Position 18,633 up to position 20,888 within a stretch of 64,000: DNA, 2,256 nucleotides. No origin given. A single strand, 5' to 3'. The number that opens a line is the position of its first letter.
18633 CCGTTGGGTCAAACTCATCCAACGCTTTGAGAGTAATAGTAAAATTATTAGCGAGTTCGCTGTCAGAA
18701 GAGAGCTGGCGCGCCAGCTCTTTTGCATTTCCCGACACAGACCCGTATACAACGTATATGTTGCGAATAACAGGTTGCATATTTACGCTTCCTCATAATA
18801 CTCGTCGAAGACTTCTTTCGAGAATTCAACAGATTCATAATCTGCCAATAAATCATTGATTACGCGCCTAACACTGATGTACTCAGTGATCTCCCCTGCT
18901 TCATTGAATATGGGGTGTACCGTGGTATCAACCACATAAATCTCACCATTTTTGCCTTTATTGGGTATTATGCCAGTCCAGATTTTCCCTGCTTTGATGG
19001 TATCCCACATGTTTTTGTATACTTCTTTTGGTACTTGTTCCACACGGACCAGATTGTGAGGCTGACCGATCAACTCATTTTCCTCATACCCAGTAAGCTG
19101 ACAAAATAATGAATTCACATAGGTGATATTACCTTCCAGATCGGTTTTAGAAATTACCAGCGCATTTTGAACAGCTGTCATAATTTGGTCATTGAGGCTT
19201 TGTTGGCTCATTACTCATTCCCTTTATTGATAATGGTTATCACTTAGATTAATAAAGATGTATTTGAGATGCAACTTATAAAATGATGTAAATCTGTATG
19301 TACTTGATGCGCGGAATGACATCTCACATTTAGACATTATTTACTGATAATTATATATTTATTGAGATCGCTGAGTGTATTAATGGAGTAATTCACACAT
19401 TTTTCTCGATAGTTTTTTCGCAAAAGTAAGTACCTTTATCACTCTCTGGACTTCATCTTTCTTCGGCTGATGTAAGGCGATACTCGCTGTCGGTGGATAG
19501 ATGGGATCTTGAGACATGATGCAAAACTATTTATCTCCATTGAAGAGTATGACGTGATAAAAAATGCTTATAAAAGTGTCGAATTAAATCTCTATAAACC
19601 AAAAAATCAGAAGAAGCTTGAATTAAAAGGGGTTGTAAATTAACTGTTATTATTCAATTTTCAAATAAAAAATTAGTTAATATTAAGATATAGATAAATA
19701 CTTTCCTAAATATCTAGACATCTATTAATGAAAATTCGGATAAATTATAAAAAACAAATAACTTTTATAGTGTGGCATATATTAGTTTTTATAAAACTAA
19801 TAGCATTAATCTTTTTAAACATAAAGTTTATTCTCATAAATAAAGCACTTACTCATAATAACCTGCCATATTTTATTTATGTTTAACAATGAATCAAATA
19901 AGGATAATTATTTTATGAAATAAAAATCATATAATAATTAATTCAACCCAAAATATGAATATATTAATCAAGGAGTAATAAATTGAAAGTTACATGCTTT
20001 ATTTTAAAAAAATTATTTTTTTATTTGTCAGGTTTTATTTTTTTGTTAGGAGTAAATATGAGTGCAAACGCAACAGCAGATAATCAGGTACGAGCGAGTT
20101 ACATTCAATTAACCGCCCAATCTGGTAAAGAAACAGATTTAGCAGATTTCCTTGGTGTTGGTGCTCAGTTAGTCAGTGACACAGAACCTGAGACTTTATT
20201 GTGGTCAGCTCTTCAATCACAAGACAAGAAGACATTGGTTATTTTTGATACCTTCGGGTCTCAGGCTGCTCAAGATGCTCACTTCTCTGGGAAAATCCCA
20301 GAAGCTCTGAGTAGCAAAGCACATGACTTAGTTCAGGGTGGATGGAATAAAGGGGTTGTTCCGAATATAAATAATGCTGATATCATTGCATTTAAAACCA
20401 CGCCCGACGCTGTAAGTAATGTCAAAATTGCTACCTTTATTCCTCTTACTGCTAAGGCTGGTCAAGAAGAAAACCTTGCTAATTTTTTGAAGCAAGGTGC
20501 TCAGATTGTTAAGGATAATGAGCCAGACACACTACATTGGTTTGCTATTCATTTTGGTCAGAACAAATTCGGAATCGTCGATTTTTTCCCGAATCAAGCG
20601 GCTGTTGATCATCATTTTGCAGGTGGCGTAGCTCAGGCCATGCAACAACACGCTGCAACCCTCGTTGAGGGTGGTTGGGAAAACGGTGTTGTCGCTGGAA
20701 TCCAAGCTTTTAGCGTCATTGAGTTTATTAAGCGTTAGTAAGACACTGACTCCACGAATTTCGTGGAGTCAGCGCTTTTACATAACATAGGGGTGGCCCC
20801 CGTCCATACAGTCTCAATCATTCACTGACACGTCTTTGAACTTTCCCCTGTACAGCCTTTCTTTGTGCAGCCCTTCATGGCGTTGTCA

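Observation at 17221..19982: Translationally coupled PAS protein and diflavin reductase behind a 0.8 kb extremely AT-rich control region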

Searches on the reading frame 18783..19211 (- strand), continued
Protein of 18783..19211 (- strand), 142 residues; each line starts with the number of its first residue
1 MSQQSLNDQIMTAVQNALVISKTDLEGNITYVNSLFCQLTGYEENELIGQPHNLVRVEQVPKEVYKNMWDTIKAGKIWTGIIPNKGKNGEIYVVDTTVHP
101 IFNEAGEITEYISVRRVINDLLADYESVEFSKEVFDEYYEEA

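Call 34: search_protein_representatives(protein=window:18786-19211:-)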
Query: 142 residues. Proteins with E-value up to 0.001 (for the whole library): 87654; up to 1e-10: 47776; up to 1e-30: 1198. The best 150 are listed.
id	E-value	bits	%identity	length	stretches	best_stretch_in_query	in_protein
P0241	4.4e-214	716.2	34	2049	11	13-122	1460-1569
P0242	3.8e-151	512.4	37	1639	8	10-122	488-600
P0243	3.0e-138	470.7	37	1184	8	11-118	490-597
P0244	1.4e-136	465.3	28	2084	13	11-120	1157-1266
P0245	1.1e-134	459.2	32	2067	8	5-122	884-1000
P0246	2.7e-133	454.7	34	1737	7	6-118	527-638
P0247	1.3e-132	452.5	35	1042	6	3-136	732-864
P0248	5.5e-126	431.0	38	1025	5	4-126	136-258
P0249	5.2e-120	411.6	36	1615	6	6-116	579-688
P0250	1.2e-119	410.5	35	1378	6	3-133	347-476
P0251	2.1e-117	403.2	37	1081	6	6-118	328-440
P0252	3.4e-112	386.3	30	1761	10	12-116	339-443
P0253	1.6e-111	384.2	37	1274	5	12-135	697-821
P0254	1.8e-110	380.8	40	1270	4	13-116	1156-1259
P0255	5.3e-110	379.2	35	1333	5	3-134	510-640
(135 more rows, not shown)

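Call 48: predict_structure(alignment_id=A1)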
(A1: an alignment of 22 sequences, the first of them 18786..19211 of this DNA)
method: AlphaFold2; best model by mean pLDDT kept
length: 142 residues; sequences in the alignment: 22
mean_pLDDT: 92.7   pTM: 0.79
mean pLDDT of the five models: 92.7, 89.3, 87.5, 83.7, 60.8
residues with pLDDT >= 90: 115; 70-90: 25; 50-70: 2; < 50: 0
segments of 3 or more residues with pLDDT < 50: none
pLDDT, mean of each block of 10 residues (from residue 1): 92 93 97 96 97 93 94 97 93 95 97 93 82 86 57
secondary structure, 60 per line:
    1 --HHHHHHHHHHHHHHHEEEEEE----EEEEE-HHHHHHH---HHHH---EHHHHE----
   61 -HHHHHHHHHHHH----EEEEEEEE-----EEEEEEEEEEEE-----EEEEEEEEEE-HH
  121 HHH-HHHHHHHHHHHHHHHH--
elements in order: H3-17 E18-23 E28-32 H34-40 H44-47 H52-55 H62-73 E78-85 E91-102 E108-117 H119-123 H125-140
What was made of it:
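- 18783..19211 (-): Stand-alone PAS protein gene (142 aa): N-cap helix, PAS core and C-terminal helix. Predicted FAD-binding PAS of the Aer/MmoS/NifL type. The AF2 model has pLDDT 92.7 (call 48).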

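Call 52: fold_search(model_id=the predicted structure, library=pdb)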
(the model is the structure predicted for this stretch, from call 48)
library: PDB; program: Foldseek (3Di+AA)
matches with E <= 10: 1213; with E <= 0.001: 609
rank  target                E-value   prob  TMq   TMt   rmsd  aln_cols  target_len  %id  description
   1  8dik_A                3.1e-11  1.00  0.70  0.78   3.6       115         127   43  Redox properties and PAS domain structure of the E. coli Energy Sensor Aer indicate a multi-state sensing mechanism (released 2022-11-09)
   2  9qq6_A                3.9e-11  1.00  0.73  0.23   6.0       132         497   30  Structure of the Azotobacter vinelandii NifL-NifA complex (released 2025-06-18)
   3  2gj3_B                4.4e-11  1.00  0.70  0.83   2.4       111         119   32  Crystal structure of the FAD-containing PAS domain of the protein NifL from Azotobacter vinelandii. (released 2007-03-06)
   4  2gj3_A                5.8e-11  1.00  0.69  0.82   2.6       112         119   33  Crystal structure of the FAD-containing PAS domain of the protein NifL from Azotobacter vinelandii. (released 2007-03-06)
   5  3ewk                  1.3e-10  1.00  0.71  0.45   4.6       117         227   38  Structure of the redox sensor domain of Methylococcus capsulatus (Bath) MmoS (released 2009-03-24)
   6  8dik_B                1.8e-10  1.00  0.67  0.85   0.7        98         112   47  Redox properties and PAS domain structure of the E. coli Energy Sensor Aer indicate a multi-state sensing mechanism (released 2022-11-09)
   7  9vf7_A                2.0e-09  1.00  0.72  0.73   6.5       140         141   19  Structure of Meiothermus ruber Mrub_1259 LOV domain with N- and C-terminal alpha helices (MrLOVe) (released 2025-06-25)
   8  7a6p_A                3.2e-09  1.00  0.67  0.64   7.5       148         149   24  Structural determinants underlying the adduct lifetime in a short LOV protein PpSB2-LOV (released 2021-03-10)
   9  9vf7_C                4.3e-09  1.00  0.70  0.73   5.4       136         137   21  Structure of Meiothermus ruber Mrub_1259 LOV domain with N- and C-terminal alpha helices (MrLOVe) (released 2025-06-25)
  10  2z6d_A                5.4e-09  1.00  0.67  0.80   2.4       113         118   23  Crystal structure of LOV1 domain of phototropin2 from Arabidopsis thaliana (released 2008-07-29)
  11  3lyx_B                5.4e-09  1.00  0.67  0.78   3.3       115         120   26  Crystal structure of the PAS domain of the protein CPS_1291 from Colwellia psychrerythraea. Northeast Structural Genom (released 2010-04-07)
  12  7r5n_B                5.7e-09  1.00  0.71  0.68   6.7       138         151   18  Crystal structure of the full-length short LOV protein PF5-LOV from Pseudomonas fluorescens (dark state) (released 2023-08-23)
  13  9vf7_B                6.8e-09  1.00  0.70  0.71   6.3       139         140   21  Structure of Meiothermus ruber Mrub_1259 LOV domain with N- and C-terminal alpha helices (MrLOVe) (released 2025-06-25)
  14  8i11                  9.0e-09  1.00  0.66  0.73   1.8       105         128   22  Crystal structure of LOV1 domain of phototropin from Klebsormidium nitens (released 2024-01-24)
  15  9vf7_D                9.0e-09  1.00  0.71  0.73   6.1       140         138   21  Structure of Meiothermus ruber Mrub_1259 LOV domain with N- and C-terminal alpha helices (MrLOVe) (released 2025-06-25)
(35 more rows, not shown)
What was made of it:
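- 18783..19211 (-): Foldseek's top hits are Aer, NifL and MmoS (call 52).
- On FAD-binding PAS (Aer/MmoS/NifL subfamily): The top Foldseek hits are 8dik, 9qq6, 2gj3 and 3ewk, all at probability 1.00 (call 52).
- The fold is confidently PAS, with Aer, NifL and MmoS as nearest structures (calls 48, 52). The model shows N- and C-terminal helices like those of short LOV signalling proteins (calls 48, 52).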

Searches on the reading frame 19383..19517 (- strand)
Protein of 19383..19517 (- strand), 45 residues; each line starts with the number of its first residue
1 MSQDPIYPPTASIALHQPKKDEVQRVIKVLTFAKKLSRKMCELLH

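Call 73: list_cluster_members(proteins=[window:19383-19517:-, window:19983-20735:+, window:17047-17220:-])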
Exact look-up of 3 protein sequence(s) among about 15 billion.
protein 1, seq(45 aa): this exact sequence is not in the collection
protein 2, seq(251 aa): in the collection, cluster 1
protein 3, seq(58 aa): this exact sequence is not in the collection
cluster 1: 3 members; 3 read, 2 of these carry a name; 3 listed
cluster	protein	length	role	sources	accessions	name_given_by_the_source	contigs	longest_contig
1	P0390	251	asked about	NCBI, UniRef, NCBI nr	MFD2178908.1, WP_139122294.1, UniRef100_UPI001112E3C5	putative quinol monooxygenase [Veronia pacifica] | putative quinol monooxygenase n=1 Tax=Veronia pacifica TaxID=1080227 RepID=UPI001112E3C5 | hypothetical protein [Veronia pacifica]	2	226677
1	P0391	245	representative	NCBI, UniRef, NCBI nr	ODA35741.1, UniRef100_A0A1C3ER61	hypothetical protein A8L45_03545 [Veronia pacifica] | Antibiotic biosynthesis monooxygenase n=1 Tax=Veronia pacifica TaxID=1080227 ...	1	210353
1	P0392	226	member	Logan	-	-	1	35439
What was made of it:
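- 19281..19982 (.): Lineage-specific AT-rich remainder of the spacer. It is not part of the conserved module. It includes a GC-richer island with an uncalled 45-aa ORF (19380-19517) and the 19% GC tract in front of the ABM gene. The 45-aa ORF is absent from the protein collection (call 73).
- Tried and rejected: Exact look-up of the 45-aa and 58-aa ORFs (call 73).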

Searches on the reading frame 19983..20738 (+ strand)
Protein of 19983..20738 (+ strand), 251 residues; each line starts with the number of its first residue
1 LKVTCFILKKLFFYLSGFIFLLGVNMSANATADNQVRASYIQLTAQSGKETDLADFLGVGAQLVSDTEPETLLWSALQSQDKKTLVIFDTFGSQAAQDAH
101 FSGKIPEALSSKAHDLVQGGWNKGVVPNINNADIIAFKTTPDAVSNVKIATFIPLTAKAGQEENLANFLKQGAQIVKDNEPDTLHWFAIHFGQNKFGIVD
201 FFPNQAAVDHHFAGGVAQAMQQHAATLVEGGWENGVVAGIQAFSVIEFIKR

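Call 3: search_protein_families(library=pfam, proteins=[window:19983-20738:+], max_evalue=0.01)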
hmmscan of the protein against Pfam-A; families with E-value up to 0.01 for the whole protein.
window:19983-20738:+ (251 aa): 1 family
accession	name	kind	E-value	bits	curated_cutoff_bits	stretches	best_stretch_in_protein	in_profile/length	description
PF03992.22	ABM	-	0.00015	22.3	23.1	0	155-221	8-76/78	Antibiotic biosynthesis monooxygenase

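Call 4: search_protein_families(library=ncbifam, proteins=[window:19983-20738:+], max_evalue=0.01)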
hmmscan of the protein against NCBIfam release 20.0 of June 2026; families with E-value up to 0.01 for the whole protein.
window:19983-20738:+ (251 aa): 0 families
